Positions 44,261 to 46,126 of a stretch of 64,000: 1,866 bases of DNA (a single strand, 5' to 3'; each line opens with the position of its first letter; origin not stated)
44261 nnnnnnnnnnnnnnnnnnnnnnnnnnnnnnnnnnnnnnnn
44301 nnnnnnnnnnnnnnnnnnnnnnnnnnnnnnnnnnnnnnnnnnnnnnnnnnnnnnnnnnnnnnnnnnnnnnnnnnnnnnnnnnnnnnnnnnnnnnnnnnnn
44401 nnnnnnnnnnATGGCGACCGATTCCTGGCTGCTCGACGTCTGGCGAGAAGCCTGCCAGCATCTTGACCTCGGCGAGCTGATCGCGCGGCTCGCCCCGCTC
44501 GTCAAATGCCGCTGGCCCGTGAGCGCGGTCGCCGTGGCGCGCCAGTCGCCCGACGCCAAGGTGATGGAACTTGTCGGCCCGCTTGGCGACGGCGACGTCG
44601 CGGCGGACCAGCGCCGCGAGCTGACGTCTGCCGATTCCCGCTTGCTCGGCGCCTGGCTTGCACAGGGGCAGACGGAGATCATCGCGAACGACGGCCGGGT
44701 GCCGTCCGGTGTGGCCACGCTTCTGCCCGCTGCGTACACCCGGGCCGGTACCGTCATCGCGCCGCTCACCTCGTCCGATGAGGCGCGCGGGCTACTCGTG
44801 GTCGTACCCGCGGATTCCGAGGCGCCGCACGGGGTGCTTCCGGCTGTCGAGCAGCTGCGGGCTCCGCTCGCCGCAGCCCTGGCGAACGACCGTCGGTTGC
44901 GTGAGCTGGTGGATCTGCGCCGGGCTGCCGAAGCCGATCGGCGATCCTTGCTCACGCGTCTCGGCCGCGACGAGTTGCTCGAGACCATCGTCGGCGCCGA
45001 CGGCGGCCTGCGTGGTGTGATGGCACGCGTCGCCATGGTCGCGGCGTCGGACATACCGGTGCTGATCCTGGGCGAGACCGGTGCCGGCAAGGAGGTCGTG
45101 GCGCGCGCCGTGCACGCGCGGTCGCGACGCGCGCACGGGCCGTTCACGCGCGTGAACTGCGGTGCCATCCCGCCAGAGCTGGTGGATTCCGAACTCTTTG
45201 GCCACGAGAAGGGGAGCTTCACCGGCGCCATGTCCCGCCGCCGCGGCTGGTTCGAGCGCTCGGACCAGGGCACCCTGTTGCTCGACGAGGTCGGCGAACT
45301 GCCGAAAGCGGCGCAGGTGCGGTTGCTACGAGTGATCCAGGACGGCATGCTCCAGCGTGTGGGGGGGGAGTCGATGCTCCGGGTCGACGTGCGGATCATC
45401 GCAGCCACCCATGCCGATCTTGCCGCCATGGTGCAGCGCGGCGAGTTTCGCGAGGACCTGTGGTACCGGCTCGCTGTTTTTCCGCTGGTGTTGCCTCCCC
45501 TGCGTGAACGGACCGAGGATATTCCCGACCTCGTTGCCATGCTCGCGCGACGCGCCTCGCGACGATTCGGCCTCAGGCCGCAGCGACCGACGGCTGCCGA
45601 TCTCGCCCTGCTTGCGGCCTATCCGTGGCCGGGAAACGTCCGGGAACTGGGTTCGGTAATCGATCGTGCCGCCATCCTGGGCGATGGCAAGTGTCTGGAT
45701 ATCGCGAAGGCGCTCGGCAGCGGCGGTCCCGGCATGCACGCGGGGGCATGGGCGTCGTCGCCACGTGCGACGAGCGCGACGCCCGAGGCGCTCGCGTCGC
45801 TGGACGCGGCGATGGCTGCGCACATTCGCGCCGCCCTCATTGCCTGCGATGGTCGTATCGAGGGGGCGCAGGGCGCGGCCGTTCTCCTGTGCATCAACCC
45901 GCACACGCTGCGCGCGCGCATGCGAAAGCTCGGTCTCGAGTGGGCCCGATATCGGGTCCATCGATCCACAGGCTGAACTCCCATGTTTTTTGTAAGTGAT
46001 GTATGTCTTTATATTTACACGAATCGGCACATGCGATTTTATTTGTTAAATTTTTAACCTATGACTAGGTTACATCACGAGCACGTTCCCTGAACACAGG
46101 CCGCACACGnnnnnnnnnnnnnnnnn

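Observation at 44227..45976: Sulfate ABC transporter operon apparently under sigma-54 / GAF-EBP control, with an 18-bp perfect palindrome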

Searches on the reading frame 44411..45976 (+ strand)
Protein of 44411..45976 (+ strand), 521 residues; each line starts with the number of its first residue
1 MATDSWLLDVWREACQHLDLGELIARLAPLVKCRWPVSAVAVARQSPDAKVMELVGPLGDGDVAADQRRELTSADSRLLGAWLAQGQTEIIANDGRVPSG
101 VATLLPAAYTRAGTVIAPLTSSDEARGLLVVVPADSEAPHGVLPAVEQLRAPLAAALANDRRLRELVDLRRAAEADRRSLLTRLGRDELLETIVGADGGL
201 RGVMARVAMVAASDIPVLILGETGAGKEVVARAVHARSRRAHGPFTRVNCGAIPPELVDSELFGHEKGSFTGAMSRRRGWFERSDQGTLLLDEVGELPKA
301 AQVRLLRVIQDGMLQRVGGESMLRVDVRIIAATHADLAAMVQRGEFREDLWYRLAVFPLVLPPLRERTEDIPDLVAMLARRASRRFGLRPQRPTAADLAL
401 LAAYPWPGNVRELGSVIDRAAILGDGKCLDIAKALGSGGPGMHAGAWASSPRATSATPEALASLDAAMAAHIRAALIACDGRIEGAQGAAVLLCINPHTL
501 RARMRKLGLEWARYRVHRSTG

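Call 5: search_protein_families(library=ncbifam, proteins=[window:44411-45976:+])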
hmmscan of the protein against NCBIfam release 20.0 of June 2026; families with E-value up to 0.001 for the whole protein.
window:44411-45976:+ (521 aa): 26 families (the best 25 are shown)
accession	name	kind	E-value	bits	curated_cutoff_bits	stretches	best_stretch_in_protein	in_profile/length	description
TIGR01817.1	nifA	equivalog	1.2e-93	314.8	528.85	1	162-451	169-455/534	nif-specific transcriptional activator NifA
NF003451.0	PRK05022.1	equivalog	1.2e-93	314.6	476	1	146-428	148-427/512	nitric oxide reductase transcriptional regulator NorR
NF038308.1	RNA_repair_RtcR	equivalog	3.6e-87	293.4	650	1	170-474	159-478/530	RNA repair transcriptional activator RtcR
TIGR01818.1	ntrC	equivalog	4.4e-86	289.5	558.6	1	184-432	127-375/463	nitrogen regulation protein NR(I)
NF008469.0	PRK11361.1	equivalog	1.2e-84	284.7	714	1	173-428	125-380/461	acetoacetate metabolism transcriptional regulator AtoC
NF011958.0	PRK15429.1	equivalog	2.2e-84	284.4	830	1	118-510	304-687/692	formate hydrogenlyase transcriptional activator FlhA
TIGR02915.1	PEP_resp_reg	equivalog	6.9e-80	269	502.6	1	174-432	123-380/445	PEP-CTERM-box response regulator transcription factor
NF050807.1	TransRegFlbDCaul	equivalog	3.5e-78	263.5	750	1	192-506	119-437/454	sigma-54-dependent transcriptional regulator FlbD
NF041552.1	TF_PrdR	equivalog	7.5e-78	262.3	795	1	188-429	264-505/577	sigma-54 dependent transcriptional regulator PrdR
TIGR02974.1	phageshock_pspF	equivalog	1.6e-74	251.1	443.55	1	194-421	2-230/336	phage shock protein operon transcriptional activator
TIGR02329.1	propionate_PrpR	equivalog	3.9e-72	243.6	499.2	1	170-504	192-524/526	propionate catabolism operon regulatory protein PrpR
NF041906.1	V4R_TF_MobR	exception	9.8e-72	242.2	999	1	164-427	205-468/544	phenol degradation transcriptional regulator MobR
NF007689.0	PRK10365.1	equivalog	7.7e-71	239.2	760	1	193-427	141-375/441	sigma-54-dependent response regulator transcription factor ZraR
NF008176.1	PRK10923.1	equivalog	1.8e-70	237.8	620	1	193-426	140-373/469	nitrogen regulation protein NR(I)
NF011695.0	PRK15115.1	equivalog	7.2e-70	235.9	763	1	187-424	131-368/445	two-component system response regulator GlrR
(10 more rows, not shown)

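Call 6: search_protein_families(library=pfam, proteins=[window:44411-45976:+])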
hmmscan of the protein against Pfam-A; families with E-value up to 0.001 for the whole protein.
window:44411-45976:+ (521 aa): 3 families
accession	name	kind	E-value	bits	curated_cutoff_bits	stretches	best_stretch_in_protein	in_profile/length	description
PF00158.32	Sigma54_activat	-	1.4e-65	220.5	20.2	1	194-359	2-167/168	Sigma-54 interaction domain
PF14532.12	Sigma54_activ_2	-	6.5e-20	72.2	25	1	205-364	12-138/138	Sigma-54 interaction domain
PF25601.1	AAA_lid_14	-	1.1e-16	60.9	27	1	365-432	1-68/87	AAA+ ATPase lid domain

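Call 12: find_homologous_proteins(query=window:44411-45976:+, max_evalue=1e-30)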
Query window:44411-45976:+ (521 aa): 8000 proteins with E <= 1e-30 among 8000 candidates; the best 120 are listed.
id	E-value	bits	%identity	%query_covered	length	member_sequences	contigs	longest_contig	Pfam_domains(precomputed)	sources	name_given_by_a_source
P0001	0.0e+0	1126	100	100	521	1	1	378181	PF00158.33,PF25601.2,PF14532.13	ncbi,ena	-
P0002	1.1e-180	620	62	98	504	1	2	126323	PF00158.33,PF25601.2,PF14532.13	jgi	jgi:transcriptional regulator with GAF, ATPase, and Fis domain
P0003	6.0e-178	611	61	98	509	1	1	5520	PF00158.33,PF25601.2,PF14532.13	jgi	jgi:hydrogenase-4 transcriptional activator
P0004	4.2e-177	608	62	98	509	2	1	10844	PF00158.33,PF25601.2,PF14532.13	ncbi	-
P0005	5.2e-177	608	61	97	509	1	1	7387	PF00158.33,PF25601.2,PF14532.13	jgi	jgi:hydrogenase-4 transcriptional activator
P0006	2.8e-176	605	62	98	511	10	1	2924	PF00158.33,PF25601.2,PF14532.13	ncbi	-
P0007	4.9e-176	605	61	98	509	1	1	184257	PF00158.33,PF25601.2,PF14532.13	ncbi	-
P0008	4.2e-174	598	61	98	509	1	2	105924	PF00158.33,PF25601.2,PF14532.13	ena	-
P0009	1.6e-173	596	62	98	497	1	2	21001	PF00158.33,PF25601.2,PF14532.13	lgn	-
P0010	2.7e-173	596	60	98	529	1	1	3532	PF00158.33,PF25601.2,PF14532.13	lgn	-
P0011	4.4e-173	595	59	97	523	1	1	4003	PF00158.33,PF25601.2,PF14532.13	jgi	-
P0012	3.7e-172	592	61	99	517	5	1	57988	PF00158.33,PF25601.2,PF14532.13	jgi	jgi:hydrogenase-4 transcriptional activator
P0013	4.1e-172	592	61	97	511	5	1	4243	PF00158.33,PF25601.2,PF14532.13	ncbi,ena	-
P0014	8.6e-172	591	59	98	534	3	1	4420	PF00158.33,PF25601.2,PF14532.13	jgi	-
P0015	3.0e-170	585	61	98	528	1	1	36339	PF00158.33,PF25601.2,PF14532.13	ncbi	-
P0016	6.1e-170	584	62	98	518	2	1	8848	PF00158.33,PF25601.2,PF14532.13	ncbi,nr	ncbi:sigma-54-dependent Fis family transcriptional regulator [bacterium]|nr:sigma-54-dependent Fis f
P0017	7.9e-170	584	57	98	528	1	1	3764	PF00158.33,PF25601.2,PF14532.13,PF07728.21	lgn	-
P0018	4.4e-169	582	56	98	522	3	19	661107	PF00158.33,PF25601.2,PF14532.13,PF07728.21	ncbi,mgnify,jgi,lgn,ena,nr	ncbi:MAG TPA: sigma 54-interacting transcriptional regulator [Phycisphaerae bacterium]|mgnify:CR=1 F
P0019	4.9e-169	581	59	98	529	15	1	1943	PF00158.33,PF25601.2,PF14532.13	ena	-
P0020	2.5e-168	579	68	79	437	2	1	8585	PF00158.33,PF25601.2,PF14532.13,PF07728.21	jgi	-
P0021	9.8e-168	577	60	98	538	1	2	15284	PF00158.33,PF25601.2,PF14532.13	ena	-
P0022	1.4e-167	577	60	97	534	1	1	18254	PF00158.33,PF25601.2,PF14532.13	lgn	-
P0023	1.7e-167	576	60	97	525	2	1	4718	PF00158.33,PF25601.2,PF14532.13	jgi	jgi:transcriptional regulator with GAF, ATPase, and Fis domain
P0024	2.1e-167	576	57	98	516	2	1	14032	PF00158.33,PF25601.2,PF14532.13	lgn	-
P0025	3.2e-167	576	55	98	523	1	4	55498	PF00158.33,PF25601.2,PF14532.13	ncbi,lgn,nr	ncbi:MAG: sigma 54-interacting transcriptional regulator [Deltaproteobacteria bacterium]|nr:sigma 54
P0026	6.0e-167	575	56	98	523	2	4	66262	PF00158.33,PF25601.2,PF14532.13,PF07728.21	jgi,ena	-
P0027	7.3e-167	574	58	97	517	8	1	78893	PF00158.33,PF25601.2,PF14532.13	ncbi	ncbi:MAG: sigma-54 dependent transcriptional regulator [bacterium]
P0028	9.5e-167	574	55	99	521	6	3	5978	PF00158.33,PF25601.2,PF14532.13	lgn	-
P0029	1.0e-166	574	57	98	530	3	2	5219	PF00158.33,PF25601.2,PF14532.13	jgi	jgi:transcriptional regulator with GAF, ATPase, and Fis domain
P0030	1.0e-166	574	57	98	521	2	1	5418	PF00158.33,PF25601.2,PF02954.26,PF14532.13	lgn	-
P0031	1.4e-166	573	57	98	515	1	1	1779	PF00158.33,PF25601.2,PF02954.26,PF14532.13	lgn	-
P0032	1.9e-166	573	57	98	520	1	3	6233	PF00158.33,PF25601.2,PF14532.13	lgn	-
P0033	2.4e-166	573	59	98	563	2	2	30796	PF00158.33,PF25601.2,PF14532.13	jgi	jgi:transcriptional regulator with GAF, ATPase, and Fis domain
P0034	1.3e-165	570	57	98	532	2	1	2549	PF00158.33,PF25601.2,PF14532.13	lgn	-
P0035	1.5e-165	570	56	98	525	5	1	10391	PF00158.33,PF25601.2,PF14532.13,PF07728.21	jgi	jgi:transcriptional regulator with GAF, ATPase, and Fis domain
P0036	1.6e-165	570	55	98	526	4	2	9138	PF00158.33,PF25601.2,PF14532.13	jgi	jgi:transcriptional regulator with GAF, ATPase, and Fis domain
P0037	2.2e-165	569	55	98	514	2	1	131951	PF00158.33,PF25601.2,PF14532.13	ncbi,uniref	ncbi:sigma-54 interaction domain-containing protein [Halomonas elongata]|uniref:sigma-54 interaction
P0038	2.3e-165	569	57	99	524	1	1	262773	PF00158.33,PF25601.2,PF14532.13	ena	-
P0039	4.4e-165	568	56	99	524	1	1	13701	PF00158.33,PF25601.2,PF14532.13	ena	-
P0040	5.5e-165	568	58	98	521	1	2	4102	PF00158.33,PF25601.2,PF14532.13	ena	-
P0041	6.0e-165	568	55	98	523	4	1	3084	PF00158.33,PF25601.2,PF02954.26,PF14532.13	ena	-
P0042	6.3e-165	568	55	98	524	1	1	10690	PF00158.33,PF25601.2,PF14532.13,PF07728.21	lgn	-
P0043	1.9e-164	566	56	98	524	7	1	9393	PF00158.33,PF25601.2,PF14532.13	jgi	jgi:hydrogenase-4 transcriptional activator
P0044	2.4e-164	566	56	98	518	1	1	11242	PF00158.33,PF25601.2,PF14532.13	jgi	-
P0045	3.0e-164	566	54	98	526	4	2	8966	PF00158.33,PF25601.2,PF14532.13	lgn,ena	-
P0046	3.0e-164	566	54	98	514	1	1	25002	PF00158.33,PF25601.2,PF14532.13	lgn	-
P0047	3.7e-164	565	56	98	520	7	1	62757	PF00158.33,PF25601.2,PF14532.13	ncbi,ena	-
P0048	4.0e-164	565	56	98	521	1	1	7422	PF00158.33,PF25601.2,PF14532.13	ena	-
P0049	4.0e-164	565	57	98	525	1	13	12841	PF00158.33,PF25601.2,PF14532.13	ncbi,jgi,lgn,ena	-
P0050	5.0e-164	565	57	98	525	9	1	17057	PF13185.13,PF00158.33,PF25601.2,PF01590.33,PF13492.13,PF14532.13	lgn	-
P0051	7.5e-164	564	66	78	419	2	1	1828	PF00158.33,PF25601.2,PF14532.13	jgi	-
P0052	1.1e-163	564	71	71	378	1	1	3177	PF00158.33,PF25601.2,PF14532.13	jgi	jgi:transcriptional regulator with GAF, ATPase, and Fis domain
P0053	1.2e-163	564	56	97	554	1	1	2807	PF00158.33,PF25601.2,PF14532.13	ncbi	-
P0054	1.2e-163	564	56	99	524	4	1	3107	PF00158.33,PF25601.2,PF02954.26,PF14532.13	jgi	jgi:hydrogenase-4 transcriptional activator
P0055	1.6e-163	563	57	98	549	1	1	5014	PF00158.33,PF25601.2,PF02954.26,PF14532.13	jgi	-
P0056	2.1e-163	563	54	98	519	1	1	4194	PF00158.33,PF25601.2,PF14532.13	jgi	jgi:hydrogenase-4 transcriptional activator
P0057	2.1e-163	563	56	98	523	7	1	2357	PF00158.33,PF25601.2,PF14532.13,PF07728.21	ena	-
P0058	2.2e-163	563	58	98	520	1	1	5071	PF00158.33,PF25601.2,PF14532.13,PF07728.21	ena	-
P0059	2.5e-163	563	56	98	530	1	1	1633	PF00158.33,PF25601.2,PF14532.13,PF07728.21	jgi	jgi:transcriptional regulator with GAF, ATPase, and Fis domain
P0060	2.6e-163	563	55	99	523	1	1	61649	PF00158.33,PF25601.2,PF14532.13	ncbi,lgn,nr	ncbi:MAG: sigma 54-interacting transcriptional regulator [Planctomycetes bacterium]|nr:sigma 54-inte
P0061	3.0e-163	562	55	98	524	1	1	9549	PF00158.33,PF25601.2,PF14532.13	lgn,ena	-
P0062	4.4e-163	562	56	98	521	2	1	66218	PF00158.33,PF25601.2,PF14532.13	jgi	jgi:hydrogenase-4 transcriptional activator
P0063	4.6e-163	562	56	98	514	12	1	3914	PF00158.33,PF25601.2,PF14532.13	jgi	-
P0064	5.1e-163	562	56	98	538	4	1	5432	PF00158.33,PF25601.2,PF02954.26,PF14532.13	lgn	-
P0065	7.6e-163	561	55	98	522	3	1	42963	PF00158.33,PF25601.2,PF14532.13,PF07728.21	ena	-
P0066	7.6e-163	561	57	99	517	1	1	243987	PF00158.33,PF25601.2,PF14532.13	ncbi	ncbi:MAG: sigma 54-interacting transcriptional regulator [Candidatus Krumholzibacteriia bacterium]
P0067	8.8e-163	561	57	98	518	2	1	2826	PF00158.33,PF25601.2,PF14532.13,PF07728.21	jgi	jgi:transcriptional regulator with GAF, ATPase, and Fis domain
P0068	1.2e-162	560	53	98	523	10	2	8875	PF00158.33,PF25601.2,PF14532.13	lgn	-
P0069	1.4e-162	560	56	98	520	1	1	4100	PF00158.33,PF25601.2,PF14532.13,PF07728.21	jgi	jgi:hydrogenase-4 transcriptional activator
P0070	1.5e-162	560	55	98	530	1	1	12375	PF00158.33,PF25601.2,PF14532.13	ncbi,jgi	ncbi:MAG: sigma-54 dependent transcriptional regulator [Thermoguttaceae bacterium]|jgi:transcription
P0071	1.6e-162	560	69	74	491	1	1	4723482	PF00158.33,PF25601.2,PF14532.13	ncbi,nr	ncbi:MAG: sigma-54-dependent Fis family transcriptional regulator [bacterium]|nr:sigma-54-dependent 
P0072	1.6e-162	560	54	98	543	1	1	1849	PF00158.33,PF25601.2,PF14532.13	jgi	jgi:transcriptional regulator with GAF, ATPase, and Fis domain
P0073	1.9e-162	560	55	98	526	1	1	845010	PF00158.33,PF25601.2,PF14532.13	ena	-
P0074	2.1e-162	560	55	98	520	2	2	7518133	PF00158.33,PF25601.2,PF14532.13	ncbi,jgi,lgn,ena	-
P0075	2.4e-162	559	55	98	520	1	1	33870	PF00158.33,PF25601.2,PF02954.26,PF14532.13,PF07728.21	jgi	jgi:transcriptional regulator with GAF, ATPase, and Fis domain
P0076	2.8e-162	559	55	98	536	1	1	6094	PF00158.33,PF25601.2,PF14532.13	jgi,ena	-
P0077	2.9e-162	559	55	98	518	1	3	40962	PF00158.33,PF25601.2,PF14532.13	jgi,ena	jgi:transcriptional regulator with GAF, ATPase, and Fis domain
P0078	3.0e-162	559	56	98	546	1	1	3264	PF00158.33,PF25601.2,PF02954.26,PF14532.13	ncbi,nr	ncbi:MAG: sigma 54-interacting transcriptional regulator [Planctomycetaceae bacterium]|nr:sigma 54-i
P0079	3.2e-162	559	55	98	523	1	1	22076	PF00158.33,PF25601.2,PF14532.13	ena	-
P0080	3.5e-162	559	55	98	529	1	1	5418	PF00158.33,PF25601.2,PF14532.13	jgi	jgi:transcriptional regulator with GAF, ATPase, and Fis domain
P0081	3.5e-162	559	56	98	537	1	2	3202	PF00158.33,PF25601.2,PF02954.26,PF14532.13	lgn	-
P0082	3.6e-162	559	54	98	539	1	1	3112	PF00158.33,PF25601.2,PF14532.13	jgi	jgi:transcriptional regulator with GAF, ATPase, and Fis domain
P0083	3.7e-162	559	56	98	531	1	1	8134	PF00158.33,PF25601.2,PF14532.13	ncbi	-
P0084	3.9e-162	559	56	98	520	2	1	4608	PF00158.33,PF25601.2,PF14532.13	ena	-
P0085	4.1e-162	559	56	98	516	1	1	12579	PF00158.33,PF25601.2,PF14532.13,PF07728.21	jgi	jgi:hydrogenase-4 transcriptional activator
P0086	4.5e-162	558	56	98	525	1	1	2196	PF00158.33,PF25601.2,PF14532.13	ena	-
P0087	4.7e-162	558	54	98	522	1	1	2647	PF00158.33,PF25601.2,PF02954.26,PF00004.36,PF14532.13,PF07728.21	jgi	jgi:hydrogenase-4 transcriptional activator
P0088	5.2e-162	558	57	98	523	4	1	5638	PF00158.33,PF25601.2,PF02954.26,PF14532.13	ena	-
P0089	5.2e-162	558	53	98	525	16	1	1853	PF00158.33,PF25601.2,PF14532.13,PF07728.21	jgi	jgi:hydrogenase-4 transcriptional activator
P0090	5.8e-162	558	55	99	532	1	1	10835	PF00158.33,PF25601.2,PF14532.13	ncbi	-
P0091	6.2e-162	558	53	98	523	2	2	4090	PF00158.33,PF25601.2,PF14532.13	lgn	-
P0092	6.2e-162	558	54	98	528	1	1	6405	PF00158.33,PF25601.2,PF14532.13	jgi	jgi:transcriptional regulator with GAF, ATPase, and Fis domain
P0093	6.3e-162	558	55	98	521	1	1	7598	PF00158.33,PF25601.2,PF14532.13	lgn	-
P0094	8.2e-162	558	55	98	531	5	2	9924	PF00158.33,PF25601.2,PF14532.13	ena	-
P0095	8.2e-162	558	55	98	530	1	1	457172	PF00158.33,PF25601.2,PF14532.13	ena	-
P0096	9.5e-162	557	55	98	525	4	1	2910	PF00158.33,PF25601.2,PF14532.13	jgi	jgi:transcriptional regulator with GAF, ATPase, and Fis domain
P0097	1.2e-161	557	56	98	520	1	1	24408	PF00158.33,PF25601.2,PF14532.13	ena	-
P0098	1.3e-161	557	55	98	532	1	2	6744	PF00158.33,PF25601.2,PF14532.13,PF07728.21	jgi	jgi:transcriptional regulator with GAF, ATPase, and Fis domain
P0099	1.3e-161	557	55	98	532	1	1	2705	PF00158.33,PF25601.2,PF14532.13,PF07728.21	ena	-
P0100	1.4e-161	557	59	98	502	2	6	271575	PF00158.33,PF25601.2,PF14532.13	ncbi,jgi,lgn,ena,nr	ncbi:MAG TPA: sigma-54 dependent transcriptional regulator [Candidatus Krumholzibacteria bacterium]|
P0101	1.5e-161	557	54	98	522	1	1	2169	PF00158.33,PF25601.2,PF02954.26,PF14532.13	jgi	jgi:hydrogenase-4 transcriptional activator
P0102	1.5e-161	557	55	97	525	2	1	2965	PF00158.33,PF25601.2,PF14532.13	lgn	-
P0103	1.6e-161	557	54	98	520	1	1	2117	PF00158.33,PF25601.2,PF14532.13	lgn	-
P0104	1.9e-161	556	55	98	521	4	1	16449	PF00158.33,PF25601.2,PF14532.13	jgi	-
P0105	2.1e-161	556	56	98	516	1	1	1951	PF00158.33,PF25601.2,PF00004.36,PF14532.13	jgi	jgi:transcriptional regulator with GAF, ATPase, and Fis domain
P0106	2.2e-161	556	56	98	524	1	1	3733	PF00158.33,PF25601.2,PF14532.13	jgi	jgi:hydrogenase-4 transcriptional activator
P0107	2.3e-161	556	54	98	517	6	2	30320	PF00158.33,PF25601.2,PF14532.13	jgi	jgi:transcriptional regulator with GAF, ATPase, and Fis domain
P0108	2.7e-161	556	54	98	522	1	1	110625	PF00158.33,PF25601.2,PF02954.26,PF14532.13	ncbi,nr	ncbi:MAG: sigma 54-interacting transcriptional regulator [Phycisphaerales bacterium]|nr:sigma 54-int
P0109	2.7e-161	556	54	98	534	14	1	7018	PF00158.33,PF25601.2,PF14532.13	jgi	jgi:hydrogenase-4 transcriptional activator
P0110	2.7e-161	556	56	98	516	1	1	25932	PF00158.33,PF25601.2,PF14532.13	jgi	-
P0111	3.4e-161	556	55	98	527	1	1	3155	PF00158.33,PF25601.2,PF13492.13,PF14532.13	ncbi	-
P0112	3.5e-161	556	54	99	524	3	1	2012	PF00158.33,PF25601.2,PF14532.13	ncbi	-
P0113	3.7e-161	556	56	98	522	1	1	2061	PF00158.33,PF25601.2,PF02954.26,PF14532.13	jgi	jgi:hydrogenase-4 transcriptional activator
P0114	3.8e-161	555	54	99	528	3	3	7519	PF00158.33,PF25601.2,PF14532.13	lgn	-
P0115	4.0e-161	555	55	98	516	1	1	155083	PF00158.33,PF25601.2,PF14532.13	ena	-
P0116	4.1e-161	555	56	98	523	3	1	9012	PF00158.33,PF25601.2,PF14532.13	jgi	jgi:transcriptional regulator with GAF, ATPase, and Fis domain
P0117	4.4e-161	555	57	98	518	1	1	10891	PF00158.33,PF25601.2,PF14532.13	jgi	jgi:transcriptional regulator with GAF, ATPase, and Fis domain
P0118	4.5e-161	555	56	98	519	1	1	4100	PF00158.33,PF25601.2,PF14532.13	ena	-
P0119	5.4e-161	555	54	98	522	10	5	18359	PF00158.33,PF25601.2,PF02954.26,PF14532.13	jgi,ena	-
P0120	5.8e-161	555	55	98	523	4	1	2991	PF00158.33,PF25601.2,PF14532.13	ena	-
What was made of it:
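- On Bacterial enhancer-binding proteins (sigma-54 activators): Some homologues have precomputed PF02954 (call 12).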

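Call 14: find_encoding_contigs(protein=P0001, flank=10000, max_places=3)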
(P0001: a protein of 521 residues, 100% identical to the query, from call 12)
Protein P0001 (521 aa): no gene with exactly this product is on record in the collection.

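Call 15: find_encoding_contigs(protein=P0002, flank=8000, max_places=3)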
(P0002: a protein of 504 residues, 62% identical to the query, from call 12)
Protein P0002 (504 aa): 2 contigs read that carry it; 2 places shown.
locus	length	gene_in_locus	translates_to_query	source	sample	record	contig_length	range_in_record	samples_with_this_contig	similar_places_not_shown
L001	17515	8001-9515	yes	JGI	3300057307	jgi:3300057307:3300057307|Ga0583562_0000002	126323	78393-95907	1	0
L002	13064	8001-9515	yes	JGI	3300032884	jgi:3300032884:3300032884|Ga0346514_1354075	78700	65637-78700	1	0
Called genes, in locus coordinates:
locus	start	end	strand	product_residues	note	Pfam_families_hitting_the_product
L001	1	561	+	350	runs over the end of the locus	PF12801:Fer4_5, PF13237:Fer4_10 (weak), PF14697:Fer4_21 (weak)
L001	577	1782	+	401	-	PF04282:DUF438, PF01814:Hemerythrin, PF13596:PAS_10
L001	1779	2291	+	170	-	PF08984:DUF1858, PF10006:DUF2249 (weak)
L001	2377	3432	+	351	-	PF00195:Chal_sti_synt_N, PF08392:FAE1_CUT1_RppA, PF02797:Chal_sti_synt_C, PF08541:ACP_syn_III_C (weak)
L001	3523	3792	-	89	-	PF00076:RRM_1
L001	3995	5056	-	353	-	PF02463:SMC_N (weak), PF00005:ABC_tran, PF13304:AAA_21 (faint), PF08402:TOBE_2 (faint), PF17850:CysA_C_terminal, PF12857:TOBE_3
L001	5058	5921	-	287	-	PF00528:BPD_transp_1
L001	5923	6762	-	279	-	PF00528:BPD_transp_1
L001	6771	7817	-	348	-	PF01547:SBP_bac_1, PF13416:SBP_bac_8, PF13531:SBP_bac_11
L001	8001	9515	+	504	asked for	PF00158:Sigma54_activat, PF14532:Sigma54_activ_2, PF25601:AAA_lid_14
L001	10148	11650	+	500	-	-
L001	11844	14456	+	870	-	PF02085:Cytochrom_CIII (faint), PF09699:Paired_CXXCH_1 (faint), PF14522:Cytochrome_C7 (faint), PF14537:Cytochrom_c3_2 (faint), PF22113:Mtrc-MtrF_II-IV_dom (faint), PF01292:Ni_hydr_CYTB, PF14358:DUF4405 (weak)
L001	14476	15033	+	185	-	PF02085:Cytochrom_CIII (faint), PF14522:Cytochrome_C7 (faint), PF22113:Mtrc-MtrF_II-IV_dom (faint), PF09699:Paired_CXXCH_1 (faint), PF13435:Cytochrome_C554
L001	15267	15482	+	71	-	-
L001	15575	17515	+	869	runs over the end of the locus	PF13860:FlgD_ig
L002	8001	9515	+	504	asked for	PF00158:Sigma54_activat, PF14532:Sigma54_activ_2, PF25601:AAA_lid_14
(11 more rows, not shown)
